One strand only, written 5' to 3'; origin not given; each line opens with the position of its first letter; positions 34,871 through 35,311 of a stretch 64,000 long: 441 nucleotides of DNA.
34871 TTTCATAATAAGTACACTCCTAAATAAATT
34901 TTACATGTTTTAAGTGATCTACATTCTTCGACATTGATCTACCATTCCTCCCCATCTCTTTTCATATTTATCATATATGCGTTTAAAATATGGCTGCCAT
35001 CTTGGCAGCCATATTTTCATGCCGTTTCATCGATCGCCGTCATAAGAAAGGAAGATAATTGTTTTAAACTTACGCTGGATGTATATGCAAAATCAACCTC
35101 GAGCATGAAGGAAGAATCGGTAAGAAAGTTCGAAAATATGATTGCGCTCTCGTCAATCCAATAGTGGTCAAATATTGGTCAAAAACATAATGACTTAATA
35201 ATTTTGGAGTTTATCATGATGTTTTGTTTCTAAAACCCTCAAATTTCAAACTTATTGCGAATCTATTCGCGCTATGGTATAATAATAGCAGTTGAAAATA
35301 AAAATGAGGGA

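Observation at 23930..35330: About 11 kb island between uvrA and recJ, bounded by a decayed duplicate of the recJ promoter/start region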

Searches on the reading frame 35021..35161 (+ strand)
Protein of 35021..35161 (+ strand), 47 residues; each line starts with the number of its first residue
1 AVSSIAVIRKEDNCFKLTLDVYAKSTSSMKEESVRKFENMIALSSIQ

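Call 20: search_protein_families(library=pfam, max_evalue=10, proteins=[window:35021-35161:+])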
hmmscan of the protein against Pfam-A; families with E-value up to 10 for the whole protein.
seq(47 aa): 0 families

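Call 21: search_protein_families(library=phrogs, max_evalue=10, proteins=[window:35021-35161:+])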
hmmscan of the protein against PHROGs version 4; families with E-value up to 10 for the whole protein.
seq(47 aa): 0 families

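Call 27: find_homologous_proteins(query=window:35021-35161:+, max_evalue=10)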
Query seq(47 aa): no candidate shares three 5-residue words with the query. No homologue found.

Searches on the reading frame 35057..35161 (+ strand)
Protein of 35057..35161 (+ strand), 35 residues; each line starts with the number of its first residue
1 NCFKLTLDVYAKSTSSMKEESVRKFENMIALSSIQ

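Call 26: search_dna_similar(query=window:35057-35161:+, collection=phages, mode=protein, max_evalue=10, max_rows=25)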
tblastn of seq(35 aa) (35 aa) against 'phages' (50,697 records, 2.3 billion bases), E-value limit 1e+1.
No match.
